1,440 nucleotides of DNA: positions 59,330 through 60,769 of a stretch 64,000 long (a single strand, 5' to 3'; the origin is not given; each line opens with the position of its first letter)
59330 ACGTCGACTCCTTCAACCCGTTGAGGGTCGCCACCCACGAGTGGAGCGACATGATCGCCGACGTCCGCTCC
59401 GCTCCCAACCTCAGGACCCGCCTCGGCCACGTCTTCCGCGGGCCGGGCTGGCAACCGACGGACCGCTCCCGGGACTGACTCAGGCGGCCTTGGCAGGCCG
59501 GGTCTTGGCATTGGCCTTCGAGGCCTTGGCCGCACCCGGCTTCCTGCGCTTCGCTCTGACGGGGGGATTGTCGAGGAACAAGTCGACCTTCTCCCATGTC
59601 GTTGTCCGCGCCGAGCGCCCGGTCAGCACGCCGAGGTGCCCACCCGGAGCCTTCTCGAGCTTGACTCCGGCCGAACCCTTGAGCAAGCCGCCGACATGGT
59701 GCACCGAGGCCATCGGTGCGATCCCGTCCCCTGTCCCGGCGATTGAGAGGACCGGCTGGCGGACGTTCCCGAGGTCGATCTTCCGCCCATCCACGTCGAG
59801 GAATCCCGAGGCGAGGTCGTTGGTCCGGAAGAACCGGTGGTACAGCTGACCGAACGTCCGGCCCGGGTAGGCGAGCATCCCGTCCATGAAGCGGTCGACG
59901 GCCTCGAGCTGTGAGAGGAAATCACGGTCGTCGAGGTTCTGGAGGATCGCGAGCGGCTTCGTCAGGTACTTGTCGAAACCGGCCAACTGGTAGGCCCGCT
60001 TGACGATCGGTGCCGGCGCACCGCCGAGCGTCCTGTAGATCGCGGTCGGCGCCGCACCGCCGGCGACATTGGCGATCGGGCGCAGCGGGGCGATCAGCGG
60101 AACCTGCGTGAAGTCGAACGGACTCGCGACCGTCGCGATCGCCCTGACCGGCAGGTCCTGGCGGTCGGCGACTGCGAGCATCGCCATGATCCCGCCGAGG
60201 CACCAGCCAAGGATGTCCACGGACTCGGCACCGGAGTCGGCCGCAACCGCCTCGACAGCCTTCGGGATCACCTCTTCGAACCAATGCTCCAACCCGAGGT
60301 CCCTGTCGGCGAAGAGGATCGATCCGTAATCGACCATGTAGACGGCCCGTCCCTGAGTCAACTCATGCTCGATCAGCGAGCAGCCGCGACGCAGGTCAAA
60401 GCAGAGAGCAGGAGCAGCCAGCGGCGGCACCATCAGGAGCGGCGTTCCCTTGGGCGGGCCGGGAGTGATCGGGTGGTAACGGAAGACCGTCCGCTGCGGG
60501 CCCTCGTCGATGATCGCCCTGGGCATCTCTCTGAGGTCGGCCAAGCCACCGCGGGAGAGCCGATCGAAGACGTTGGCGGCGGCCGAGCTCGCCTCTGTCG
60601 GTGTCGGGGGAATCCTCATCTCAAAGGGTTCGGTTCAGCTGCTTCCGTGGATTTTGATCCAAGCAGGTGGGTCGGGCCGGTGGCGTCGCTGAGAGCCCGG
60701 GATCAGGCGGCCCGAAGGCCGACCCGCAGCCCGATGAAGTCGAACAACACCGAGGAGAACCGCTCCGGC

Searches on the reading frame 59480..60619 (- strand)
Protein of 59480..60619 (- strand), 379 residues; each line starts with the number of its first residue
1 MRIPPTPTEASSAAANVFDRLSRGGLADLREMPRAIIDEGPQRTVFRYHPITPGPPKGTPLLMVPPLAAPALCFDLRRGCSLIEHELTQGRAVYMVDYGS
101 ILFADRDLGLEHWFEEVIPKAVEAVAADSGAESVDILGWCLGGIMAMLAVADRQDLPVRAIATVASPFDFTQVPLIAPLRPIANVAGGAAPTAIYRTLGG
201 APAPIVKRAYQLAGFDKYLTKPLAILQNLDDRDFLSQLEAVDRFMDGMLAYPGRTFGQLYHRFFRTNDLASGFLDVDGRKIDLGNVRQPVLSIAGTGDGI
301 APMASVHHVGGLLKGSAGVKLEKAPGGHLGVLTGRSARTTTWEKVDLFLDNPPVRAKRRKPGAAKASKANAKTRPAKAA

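Call 47: search_protein_families(library=pfam, proteins=[window:59480-60619:-])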
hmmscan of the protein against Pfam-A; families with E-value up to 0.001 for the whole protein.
window:59480-60619:- (379 aa): 3 families
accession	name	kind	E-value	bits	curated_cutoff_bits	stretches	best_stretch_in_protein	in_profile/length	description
PF00561.26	Abhydrolase_1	-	9.4e-06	25.9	25.8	1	116-330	53-240/245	alpha/beta hydrolase fold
PF11339.14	DUF3141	-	1.2e-05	24.6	29.7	1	122-303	132-314/582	Protein of unknown function (DUF3141)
PF12697.13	Abhydrolase_6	-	0.00047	21.3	26.3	1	63-249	3-144/217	Alpha/beta hydrolase family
